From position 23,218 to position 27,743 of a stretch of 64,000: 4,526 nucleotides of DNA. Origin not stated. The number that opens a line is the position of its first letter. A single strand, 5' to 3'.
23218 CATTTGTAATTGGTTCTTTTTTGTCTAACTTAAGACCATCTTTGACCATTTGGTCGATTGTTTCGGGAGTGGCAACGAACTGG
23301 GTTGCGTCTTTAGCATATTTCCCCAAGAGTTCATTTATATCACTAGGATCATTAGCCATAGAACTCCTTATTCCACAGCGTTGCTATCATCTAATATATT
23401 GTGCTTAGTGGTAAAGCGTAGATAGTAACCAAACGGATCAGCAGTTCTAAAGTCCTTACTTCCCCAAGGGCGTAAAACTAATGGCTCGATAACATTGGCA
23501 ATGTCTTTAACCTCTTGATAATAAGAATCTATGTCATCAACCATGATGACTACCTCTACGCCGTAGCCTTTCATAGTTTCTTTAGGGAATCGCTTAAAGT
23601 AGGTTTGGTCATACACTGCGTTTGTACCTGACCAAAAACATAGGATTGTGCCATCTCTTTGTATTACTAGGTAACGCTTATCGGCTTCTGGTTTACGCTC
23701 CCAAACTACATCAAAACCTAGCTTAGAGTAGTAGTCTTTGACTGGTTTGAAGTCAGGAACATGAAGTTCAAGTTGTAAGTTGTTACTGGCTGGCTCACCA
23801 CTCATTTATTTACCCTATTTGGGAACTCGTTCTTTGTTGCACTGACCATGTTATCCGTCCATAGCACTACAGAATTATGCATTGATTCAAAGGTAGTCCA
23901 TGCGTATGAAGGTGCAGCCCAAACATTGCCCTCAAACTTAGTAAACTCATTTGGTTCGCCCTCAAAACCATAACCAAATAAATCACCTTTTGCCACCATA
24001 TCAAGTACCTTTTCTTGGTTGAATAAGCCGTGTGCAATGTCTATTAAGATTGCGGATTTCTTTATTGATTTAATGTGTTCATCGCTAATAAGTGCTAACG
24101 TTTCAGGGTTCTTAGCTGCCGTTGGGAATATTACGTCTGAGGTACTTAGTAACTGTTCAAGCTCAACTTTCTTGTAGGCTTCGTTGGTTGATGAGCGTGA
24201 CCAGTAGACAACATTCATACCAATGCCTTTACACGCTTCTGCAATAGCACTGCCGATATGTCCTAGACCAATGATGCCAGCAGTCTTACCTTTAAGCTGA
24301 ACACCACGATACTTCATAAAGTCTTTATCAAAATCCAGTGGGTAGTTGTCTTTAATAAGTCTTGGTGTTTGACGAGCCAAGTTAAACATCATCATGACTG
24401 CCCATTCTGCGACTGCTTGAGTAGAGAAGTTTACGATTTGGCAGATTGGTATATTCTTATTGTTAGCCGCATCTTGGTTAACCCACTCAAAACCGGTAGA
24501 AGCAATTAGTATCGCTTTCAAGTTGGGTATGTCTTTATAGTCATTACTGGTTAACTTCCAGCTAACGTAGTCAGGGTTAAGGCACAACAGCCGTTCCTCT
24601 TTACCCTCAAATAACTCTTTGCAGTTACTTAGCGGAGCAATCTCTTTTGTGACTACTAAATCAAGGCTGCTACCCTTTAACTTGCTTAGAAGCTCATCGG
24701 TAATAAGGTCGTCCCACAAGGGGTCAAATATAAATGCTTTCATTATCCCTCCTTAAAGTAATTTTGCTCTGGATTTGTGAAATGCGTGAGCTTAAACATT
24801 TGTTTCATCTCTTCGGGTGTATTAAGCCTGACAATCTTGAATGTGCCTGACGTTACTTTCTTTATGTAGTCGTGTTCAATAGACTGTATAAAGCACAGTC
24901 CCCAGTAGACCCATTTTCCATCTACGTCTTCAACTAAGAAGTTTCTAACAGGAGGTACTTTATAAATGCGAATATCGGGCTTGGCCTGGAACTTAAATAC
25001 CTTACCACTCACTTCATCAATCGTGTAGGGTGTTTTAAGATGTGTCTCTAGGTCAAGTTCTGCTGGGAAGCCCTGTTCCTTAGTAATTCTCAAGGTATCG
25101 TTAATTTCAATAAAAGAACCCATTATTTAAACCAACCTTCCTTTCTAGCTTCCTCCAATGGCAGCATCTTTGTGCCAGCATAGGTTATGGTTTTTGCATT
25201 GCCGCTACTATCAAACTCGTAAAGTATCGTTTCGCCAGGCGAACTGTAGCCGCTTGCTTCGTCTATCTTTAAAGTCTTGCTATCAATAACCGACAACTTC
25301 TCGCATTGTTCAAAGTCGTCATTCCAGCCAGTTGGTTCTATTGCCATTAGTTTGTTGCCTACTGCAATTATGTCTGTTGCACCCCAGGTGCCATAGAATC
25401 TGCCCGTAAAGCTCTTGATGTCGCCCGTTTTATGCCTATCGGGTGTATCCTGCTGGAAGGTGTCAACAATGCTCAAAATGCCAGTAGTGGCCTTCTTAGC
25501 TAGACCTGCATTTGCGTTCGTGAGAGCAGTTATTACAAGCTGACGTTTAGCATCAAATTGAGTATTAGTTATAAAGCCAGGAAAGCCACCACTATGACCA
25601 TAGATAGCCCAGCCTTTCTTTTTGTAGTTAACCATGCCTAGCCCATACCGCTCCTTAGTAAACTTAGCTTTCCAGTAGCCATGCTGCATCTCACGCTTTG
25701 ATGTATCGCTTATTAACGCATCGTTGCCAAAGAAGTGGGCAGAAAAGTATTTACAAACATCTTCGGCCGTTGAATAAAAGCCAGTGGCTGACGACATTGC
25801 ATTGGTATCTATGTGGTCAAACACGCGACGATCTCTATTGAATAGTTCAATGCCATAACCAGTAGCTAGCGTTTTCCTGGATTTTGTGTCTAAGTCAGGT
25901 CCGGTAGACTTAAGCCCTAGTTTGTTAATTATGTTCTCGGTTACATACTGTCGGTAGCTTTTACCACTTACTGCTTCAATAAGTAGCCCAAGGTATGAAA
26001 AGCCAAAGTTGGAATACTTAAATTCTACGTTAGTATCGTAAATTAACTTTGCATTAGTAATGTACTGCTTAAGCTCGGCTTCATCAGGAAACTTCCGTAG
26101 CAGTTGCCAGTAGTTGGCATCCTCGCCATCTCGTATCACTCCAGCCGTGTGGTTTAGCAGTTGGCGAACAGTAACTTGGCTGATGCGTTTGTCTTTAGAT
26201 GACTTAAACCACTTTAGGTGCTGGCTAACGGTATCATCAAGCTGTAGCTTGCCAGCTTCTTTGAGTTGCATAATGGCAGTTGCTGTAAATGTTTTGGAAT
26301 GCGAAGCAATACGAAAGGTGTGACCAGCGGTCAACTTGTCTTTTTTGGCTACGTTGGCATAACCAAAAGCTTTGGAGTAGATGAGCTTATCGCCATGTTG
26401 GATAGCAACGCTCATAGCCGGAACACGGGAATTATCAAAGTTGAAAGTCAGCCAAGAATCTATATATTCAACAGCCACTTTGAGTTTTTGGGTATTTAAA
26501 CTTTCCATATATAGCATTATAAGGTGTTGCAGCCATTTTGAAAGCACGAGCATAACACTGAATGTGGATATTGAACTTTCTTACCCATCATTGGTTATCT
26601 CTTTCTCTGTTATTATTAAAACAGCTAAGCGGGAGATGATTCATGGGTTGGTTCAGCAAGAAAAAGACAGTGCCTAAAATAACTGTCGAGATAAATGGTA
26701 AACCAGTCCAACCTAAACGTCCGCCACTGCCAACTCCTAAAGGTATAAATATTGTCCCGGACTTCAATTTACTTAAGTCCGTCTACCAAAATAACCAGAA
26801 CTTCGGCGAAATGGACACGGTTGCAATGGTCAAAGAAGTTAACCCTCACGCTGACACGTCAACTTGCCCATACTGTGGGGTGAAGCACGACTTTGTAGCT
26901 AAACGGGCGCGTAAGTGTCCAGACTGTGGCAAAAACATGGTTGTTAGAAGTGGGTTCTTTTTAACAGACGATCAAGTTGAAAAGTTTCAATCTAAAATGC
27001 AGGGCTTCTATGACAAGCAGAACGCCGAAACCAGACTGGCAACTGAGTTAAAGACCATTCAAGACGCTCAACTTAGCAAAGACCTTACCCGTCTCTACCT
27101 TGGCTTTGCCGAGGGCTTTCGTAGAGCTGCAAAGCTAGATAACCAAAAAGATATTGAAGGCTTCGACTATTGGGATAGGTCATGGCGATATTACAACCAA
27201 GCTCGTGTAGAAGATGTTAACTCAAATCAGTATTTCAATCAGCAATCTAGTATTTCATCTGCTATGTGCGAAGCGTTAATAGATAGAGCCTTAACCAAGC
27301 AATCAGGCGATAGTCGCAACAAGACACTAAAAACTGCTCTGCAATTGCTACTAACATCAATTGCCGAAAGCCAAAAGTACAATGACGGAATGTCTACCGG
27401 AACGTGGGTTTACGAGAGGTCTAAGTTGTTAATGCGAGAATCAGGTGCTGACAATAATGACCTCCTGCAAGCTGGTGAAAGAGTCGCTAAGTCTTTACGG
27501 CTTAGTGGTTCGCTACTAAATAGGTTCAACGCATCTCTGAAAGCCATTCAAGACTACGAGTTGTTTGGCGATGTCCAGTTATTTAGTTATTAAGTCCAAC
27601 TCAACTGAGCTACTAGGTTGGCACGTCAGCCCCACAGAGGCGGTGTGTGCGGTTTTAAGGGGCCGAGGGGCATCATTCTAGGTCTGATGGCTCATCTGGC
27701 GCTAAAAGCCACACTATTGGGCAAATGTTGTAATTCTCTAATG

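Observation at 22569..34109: About 11.5-kb integrative element at tRNA-Asp with a large serine recombinase reading into the tRNA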

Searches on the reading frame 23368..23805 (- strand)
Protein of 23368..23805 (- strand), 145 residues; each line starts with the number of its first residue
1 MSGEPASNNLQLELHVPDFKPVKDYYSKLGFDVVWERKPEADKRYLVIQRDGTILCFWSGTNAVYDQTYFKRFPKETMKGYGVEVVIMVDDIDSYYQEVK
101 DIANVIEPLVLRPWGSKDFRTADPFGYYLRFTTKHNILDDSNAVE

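Call 9: search_protein_families(library=pfam, proteins=[window:23368-23805:-], max_evalue=0.01)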
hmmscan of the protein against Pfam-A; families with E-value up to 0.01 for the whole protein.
window:23368-23805:- (145 aa): 3 families
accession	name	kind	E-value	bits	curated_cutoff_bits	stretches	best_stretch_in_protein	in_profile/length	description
PF00903.31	Glyoxalase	-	8.2e-08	33.1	20.6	1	12-131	5-121/121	Glyoxalase/Bleomycin resistance protein/Dioxygenase superfamily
PF19581.5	Glyoxalase_7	-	0.00061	20.2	23.6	0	22-136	28-131/133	Glyoxalase superfamily protein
PF12681.13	Glyoxalase_2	-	0.0044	17.4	30.1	1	78-128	58-110/118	Glyoxalase-like domain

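Call 62: search_protein_families(library=ncbifam, proteins=[window:23368-23805:-], max_evalue=0.001)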
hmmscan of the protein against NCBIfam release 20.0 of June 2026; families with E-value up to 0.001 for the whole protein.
window:23368-23805:- (145 aa): 0 families

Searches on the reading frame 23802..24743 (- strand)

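Call 9: search_protein_families(library=pfam, proteins=[window:23802-24743:-], max_evalue=0.01)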
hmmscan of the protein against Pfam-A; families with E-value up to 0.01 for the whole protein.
window:23802-24743:- (313 aa): 6 families
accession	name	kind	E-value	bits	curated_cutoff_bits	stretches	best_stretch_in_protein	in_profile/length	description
PF02826.25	2-Hacid_dh_C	-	8.9e-30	103.8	25.1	1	116-279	1-170/178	D-isomer specific 2-hydroxyacid dehydrogenase, NAD binding domain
PF00389.36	2-Hacid_dh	-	1.9e-11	44.2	24.6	1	63-311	50-133/134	D-isomer specific 2-hydroxyacid dehydrogenase, catalytic domain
PF00670.27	AdoHcyase_NAD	-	1.4e-05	25.7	27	1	148-244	19-115/162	S-adenosyl-L-homocysteine hydrolase, NAD binding domain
PF03446.21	NAD_binding_2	-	0.0012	19.4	21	1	156-239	3-95/161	NAD binding domain of 6-phosphogluconate dehydrogenase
PF07991.19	KARI_N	-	0.0012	18.9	20.6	1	150-240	2-97/165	Acetohydroxy acid isomeroreductase, NADPH-binding domain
PF03807.23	F420_oxidored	-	0.0056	17.7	21.6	0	156-238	3-93/94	NADP oxidoreductase coenzyme F420-dependent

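Call 62: search_protein_families(library=ncbifam, proteins=[window:23802-24743:-], max_evalue=0.001)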
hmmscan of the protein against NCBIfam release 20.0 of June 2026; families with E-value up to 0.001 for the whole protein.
window:23802-24743:- (313 aa): 24 families
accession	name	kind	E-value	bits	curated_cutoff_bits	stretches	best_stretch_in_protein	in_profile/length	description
NF006263.0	PRK08410.1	equivalog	2.1e-33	116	389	1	64-299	53-303/311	D-2-hydroxyacid dehydrogenase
NF005069.0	PRK06487.1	equivalog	8.5e-30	103.9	448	1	64-261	59-261/320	2-hydroxyacid dehydrogenase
NF009714.1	PRK13243.1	equivalog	3.6e-29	102.1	455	1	63-312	56-323/332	glyoxylate reductase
TIGR01327.1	PGDH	equivalog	2.9e-28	98.9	454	1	64-301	52-299/525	phosphoglycerate dehydrogenase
NF000492.1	vanH_gen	exception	1.7e-23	83.2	540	1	76-257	68-246/312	D-lactate dehydrogenase VanH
NF005750.0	PRK07574.1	equivalog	2.7e-23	82.7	329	1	61-259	101-307/386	NAD-dependent formate dehydrogenase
NF011938.0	PRK15409.1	equivalog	5.8e-21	74.8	492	1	69-305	61-311/324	glyoxylate/hydroxypyruvate reductase GhrB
NF000371.1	vanH_Agroup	exception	2e-20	73.2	700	1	76-257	73-251/322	VanH-A/VanH-Pt family D-lactate dehydrogenase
NF005387.0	PRK06932.1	equivalog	2.5e-20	72.7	492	1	69-251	60-248/314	2-hydroxyacid dehydrogenase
NF008759.0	PRK11790.1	equivalog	2.8e-20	72.4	404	1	64-266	66-270/410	phosphoglycerate dehydrogenase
NF009127.0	PRK12480.1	equivalog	8.5e-17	61.1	579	1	75-271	70-269/330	D-lactate dehydrogenase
NF000004.1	vanH-D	exception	9.6e-17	61.1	550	1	75-244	73-238/323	D-lactate dehydrogenase VanH-D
NF005027.0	PRK06436.1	equivalog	1e-16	60.9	261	1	74-250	49-223/303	2-hydroxyacid dehydrogenase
NF041369.1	Dhydh_Halo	equivalog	6e-16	58.5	400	1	81-259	62-245/305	D-2-hydroxyacid dehydrogenase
NF006374.0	PRK08605.1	subfamily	1.4e-15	57.2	356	1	75-262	70-262/332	D-lactate dehydrogenase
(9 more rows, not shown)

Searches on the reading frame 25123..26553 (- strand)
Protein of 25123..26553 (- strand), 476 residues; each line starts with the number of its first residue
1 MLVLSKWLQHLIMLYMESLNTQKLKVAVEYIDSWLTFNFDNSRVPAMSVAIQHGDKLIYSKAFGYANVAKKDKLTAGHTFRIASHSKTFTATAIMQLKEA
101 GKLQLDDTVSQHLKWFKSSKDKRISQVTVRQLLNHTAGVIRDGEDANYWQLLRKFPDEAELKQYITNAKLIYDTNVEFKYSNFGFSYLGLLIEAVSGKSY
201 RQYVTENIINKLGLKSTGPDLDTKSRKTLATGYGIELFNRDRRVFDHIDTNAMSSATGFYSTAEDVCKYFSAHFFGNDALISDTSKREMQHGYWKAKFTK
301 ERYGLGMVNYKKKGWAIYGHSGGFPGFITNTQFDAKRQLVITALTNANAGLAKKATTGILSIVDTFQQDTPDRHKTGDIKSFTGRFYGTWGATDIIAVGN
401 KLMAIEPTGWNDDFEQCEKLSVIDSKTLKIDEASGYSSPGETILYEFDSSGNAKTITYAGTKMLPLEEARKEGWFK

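Call 9: search_protein_families(library=pfam, proteins=[window:25123-26553:-], max_evalue=0.01)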
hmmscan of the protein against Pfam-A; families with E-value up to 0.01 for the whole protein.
window:25123-26553:- (476 aa): 1 family
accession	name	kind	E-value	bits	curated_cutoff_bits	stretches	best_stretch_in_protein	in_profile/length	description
PF00144.29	Beta-lactamase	-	2.9e-63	214.5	27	1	41-356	11-321/329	Beta-lactamase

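Call 62: search_protein_families(library=ncbifam, proteins=[window:25123-26553:-], max_evalue=0.001)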
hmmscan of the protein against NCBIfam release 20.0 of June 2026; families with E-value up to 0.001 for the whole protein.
window:25123-26553:- (476 aa): 47 families (the best 25 are shown)
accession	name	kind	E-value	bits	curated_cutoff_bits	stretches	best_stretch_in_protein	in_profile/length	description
NF007943.0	PRK10662.1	equivalog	9.9e-29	100.1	266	1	17-338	23-347/380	D-alanyl-D-alanine-carboxypeptidase/endopeptidase AmpH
NF033085.1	bla_class_C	equivalog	1.4e-24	86.6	415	1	38-278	15-239/356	class C beta-lactamase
NF052559.1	MthAcHydAcmB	equivalog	1e-17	64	550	1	40-231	20-225/391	methyl acetate hydrolase AcmB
NF012172.1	FOX-MOX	exception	1.8e-16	60.1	700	1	32-277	34-263/382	FOX/MOX family class C beta-lactamase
NF000399.2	blaFOX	exception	3.7e-16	59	850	1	37-273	39-259/382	FOX family cephalosporin-hydrolyzing class C beta-lactamase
NF002968.0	PRK03642.1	equivalog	1e-15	57.5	385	1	29-217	41-240/432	penicillin binding protein PBP4B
NF045671.1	blaPNC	exception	1.3e-14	53.8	750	1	31-274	49-276/401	PNC family class C beta-lactamase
NF038366.1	blaSFDC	exception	5.7e-14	52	840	1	39-314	40-300/382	SFDC family class C beta-lactamase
NF009622.0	PRK13128.1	equivalog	9.7e-14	50.7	443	1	41-373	19-339/518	D-aminopeptidase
NF012173.1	CMY2-MIR-ACT-EC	exception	1.3e-13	50.5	680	1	30-313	31-299/380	CMY2/MIR/ACT/EC family class C beta-lactamase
NF000425.2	blaADC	exception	3.6e-13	49.4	800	1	20-270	25-259/383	ADC family extended-spectrum class C beta-lactamase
NF033467.0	blaAQU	exception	4.5e-13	49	815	1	32-236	34-227/380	AQU family class C beta-lactamase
NF000397.2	blaACC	exception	7.3e-13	48.3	850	1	31-274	34-260/385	ACC family cephalosporin-hydrolyzing class C beta-lactamase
NF000422.6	blaPDC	exception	9.4e-13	48.1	865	1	40-273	47-265/397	PDC family class C beta-lactamase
NF000185.2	BlaEC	exception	1.5e-12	47.1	850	1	36-315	33-287/377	BlaEC family class C beta-lactamase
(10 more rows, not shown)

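Call 87: find_homologous_proteins(query=window:25123-26553:-, max_evalue=1e-20)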
Query window:25123-26553:- (476 aa): 2176 proteins with E <= 1e-20 among 8000 candidates; the best 120 are listed.
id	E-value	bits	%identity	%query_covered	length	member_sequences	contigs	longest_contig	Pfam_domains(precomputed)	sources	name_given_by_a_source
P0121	0.0e+0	1054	100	97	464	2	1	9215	PF00144.30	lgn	-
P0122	2.4e-277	938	87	97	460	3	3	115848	PF00144.30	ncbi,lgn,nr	ncbi:MAG TPA: serine hydrolase domain-containing protein [Patescibacteria group bacterium]|nr:serine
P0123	2.2e-218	744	70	97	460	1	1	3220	PF00144.30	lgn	-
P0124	3.0e-212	723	66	97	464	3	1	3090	PF00144.30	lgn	-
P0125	1.3e-207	708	66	97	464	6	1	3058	PF00144.30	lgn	-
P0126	2.0e-205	701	65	97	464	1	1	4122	PF13354.13,PF00144.30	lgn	-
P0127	5.0e-202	690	64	97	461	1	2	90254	PF00144.30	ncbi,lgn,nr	ncbi:MAG TPA: serine hydrolase domain-containing protein [Candidatus Saccharimonadales bacterium]|nr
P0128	1.4e-201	688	64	97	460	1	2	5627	PF00144.30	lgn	-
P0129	6.3e-200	683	65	97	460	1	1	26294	PF00144.30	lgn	-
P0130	7.9e-199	679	62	97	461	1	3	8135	PF00144.30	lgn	-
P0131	1.3e-196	672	63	97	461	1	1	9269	PF13354.13,PF00144.30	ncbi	-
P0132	6.6e-195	666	63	97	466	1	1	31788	PF00144.30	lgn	-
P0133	3.5e-193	660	63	97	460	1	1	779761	PF00144.30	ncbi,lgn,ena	-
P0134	2.2e-192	658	61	97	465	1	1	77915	PF00144.30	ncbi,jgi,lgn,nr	ncbi:MAG: beta-lactamase family protein [Candidatus Nomurabacteria bacterium]|jgi:CubicO group pepti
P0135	1.0e-189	649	63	97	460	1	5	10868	PF00144.30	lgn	-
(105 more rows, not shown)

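Call 88: find_encoding_contigs(protein=P0122, flank=10000, max_places=4)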
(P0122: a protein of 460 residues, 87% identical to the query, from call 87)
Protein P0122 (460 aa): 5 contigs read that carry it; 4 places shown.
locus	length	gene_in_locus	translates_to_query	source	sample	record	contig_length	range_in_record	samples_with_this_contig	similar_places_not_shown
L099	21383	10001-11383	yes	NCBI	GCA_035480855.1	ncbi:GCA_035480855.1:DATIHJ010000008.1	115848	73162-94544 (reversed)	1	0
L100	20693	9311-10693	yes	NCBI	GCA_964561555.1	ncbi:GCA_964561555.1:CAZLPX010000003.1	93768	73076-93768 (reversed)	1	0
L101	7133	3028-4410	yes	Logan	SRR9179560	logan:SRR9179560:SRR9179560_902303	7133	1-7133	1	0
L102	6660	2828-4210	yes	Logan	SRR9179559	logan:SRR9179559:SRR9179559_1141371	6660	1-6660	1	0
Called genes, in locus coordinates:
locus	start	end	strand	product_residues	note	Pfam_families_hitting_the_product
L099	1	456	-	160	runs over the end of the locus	PF13473:Cupredoxin_1, PF00127:Copper-bind (weak)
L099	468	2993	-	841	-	PF16640:Big_3_5 (weak), PF17957:Big_7, PF18370:RGI_lyase (faint), PF00041:fn3, PF13620:CarboxypepD_reg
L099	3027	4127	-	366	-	PF13229:Beta_helix (faint)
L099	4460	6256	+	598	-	PF00122:E1-E2_ATPase, PF00702:Hydrolase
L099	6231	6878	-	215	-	-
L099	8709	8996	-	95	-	-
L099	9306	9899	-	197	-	-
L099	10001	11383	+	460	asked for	PF00144:Beta-lactamase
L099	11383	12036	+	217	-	PF03575:Peptidase_S51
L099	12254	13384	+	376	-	PF00586:AIRS, PF02769:AIRS_C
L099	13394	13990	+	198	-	PF00485:PRK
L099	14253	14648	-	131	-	PF13473:Cupredoxin_1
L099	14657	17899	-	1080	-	PF17957:Big_7, PF18370:RGI_lyase (faint), PF17957:Big_7, PF00041:fn3 (weak), PF24517:CBM96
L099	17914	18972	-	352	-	PF16317:Glyco_hydro_99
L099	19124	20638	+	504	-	PF03109:ABC1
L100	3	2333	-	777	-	?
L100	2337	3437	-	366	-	PF13229:Beta_helix (faint)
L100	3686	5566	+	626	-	PF00122:E1-E2_ATPase, PF00702:Hydrolase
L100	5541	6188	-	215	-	-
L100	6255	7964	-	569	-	PF00239:Resolvase, PF07508:Recombinase, PF13408:Zn_ribbon_recom (weak)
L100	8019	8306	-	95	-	-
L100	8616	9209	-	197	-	-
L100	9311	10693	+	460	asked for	PF00144:Beta-lactamase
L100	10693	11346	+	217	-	PF03575:Peptidase_S51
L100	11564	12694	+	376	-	PF00586:AIRS, PF02769:AIRS_C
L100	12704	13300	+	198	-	PF00485:PRK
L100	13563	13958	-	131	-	PF13473:Cupredoxin_1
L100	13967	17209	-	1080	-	PF17957:Big_7, PF18370:RGI_lyase (faint), PF17957:Big_7, PF00041:fn3 (weak), PF24517:CBM96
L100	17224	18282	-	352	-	PF16317:Glyco_hydro_99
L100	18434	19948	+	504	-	PF03109:ABC1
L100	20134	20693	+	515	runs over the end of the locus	PF03109:ABC1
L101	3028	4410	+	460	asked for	PF00144:Beta-lactamase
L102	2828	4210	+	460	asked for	PF00144:Beta-lactamase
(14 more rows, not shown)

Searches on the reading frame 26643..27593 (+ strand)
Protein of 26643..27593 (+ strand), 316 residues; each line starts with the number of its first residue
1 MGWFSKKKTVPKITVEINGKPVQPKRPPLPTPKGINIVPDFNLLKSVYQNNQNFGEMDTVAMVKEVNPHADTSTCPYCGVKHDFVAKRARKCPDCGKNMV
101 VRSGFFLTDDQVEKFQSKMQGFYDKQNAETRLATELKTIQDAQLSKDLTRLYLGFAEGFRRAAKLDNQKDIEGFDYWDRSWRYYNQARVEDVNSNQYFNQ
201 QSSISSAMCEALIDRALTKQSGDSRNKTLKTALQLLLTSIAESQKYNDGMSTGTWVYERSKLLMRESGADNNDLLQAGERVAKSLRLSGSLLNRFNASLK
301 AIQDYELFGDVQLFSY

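Call 9: search_protein_families(library=pfam, proteins=[window:26643-27593:+], max_evalue=0.01)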
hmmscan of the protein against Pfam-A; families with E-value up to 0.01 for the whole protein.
window:26643-27593:+ (316 aa): 3 families
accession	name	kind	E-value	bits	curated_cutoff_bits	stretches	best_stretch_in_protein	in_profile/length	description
PF13248.11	Zn_ribbon_3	-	0.00034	20.4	27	1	74-99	4-26/26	zinc-ribbon domain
PF07282.18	Cas12f1-like_TNB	-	0.00045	20.8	26.3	1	63-98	19-49/60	Cas12f1-like, TNB domain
PF01396.24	Zn_ribbon_Top1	-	0.0051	17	32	0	90-104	2-16/39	Topoisomerase DNA binding C4 zinc finger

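Call 42: search_protein_families(library=phrogs, proteins=[window:26643-27593:+], max_evalue=0.01)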
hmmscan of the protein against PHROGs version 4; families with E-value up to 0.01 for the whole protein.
window:26643-27593:+ (316 aa): 5 families
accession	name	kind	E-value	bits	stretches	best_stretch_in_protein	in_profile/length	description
phrog_4875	-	unknown function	0.00032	21.8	1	74-137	14-74/77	-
phrog_16932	-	unknown function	0.0037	17.2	1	78-128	386-431/480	-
phrog_8436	-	unknown function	0.0044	18.1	1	64-105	55-93/110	-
phrog_25323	-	unknown function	0.0067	17.4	0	51-149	61-154/159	-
phrog_1315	-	unknown function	0.0076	17.5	0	91-143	36-84/108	-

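Call 62: search_protein_families(library=ncbifam, proteins=[window:26643-27593:+], max_evalue=0.001)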
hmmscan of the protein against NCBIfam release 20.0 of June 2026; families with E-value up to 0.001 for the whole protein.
window:26643-27593:+ (316 aa): 1 family
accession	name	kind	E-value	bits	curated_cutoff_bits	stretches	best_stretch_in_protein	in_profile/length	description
NF049953.1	ribbon_DG_selen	exception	7.7e-05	22.7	130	1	43-96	118-168/172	zinc ribbon-containing (seleno)protein DG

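Call 63: search_protein_families(library=padloc, proteins=[window:26643-27593:+], max_evalue=0.001)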
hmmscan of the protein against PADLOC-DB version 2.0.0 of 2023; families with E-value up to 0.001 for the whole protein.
window:26643-27593:+ (316 aa): 1 family
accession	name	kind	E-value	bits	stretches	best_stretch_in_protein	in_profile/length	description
PDLC01039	Csx1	-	6.5e-05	20.7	1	56-97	256-295/315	found elsewhere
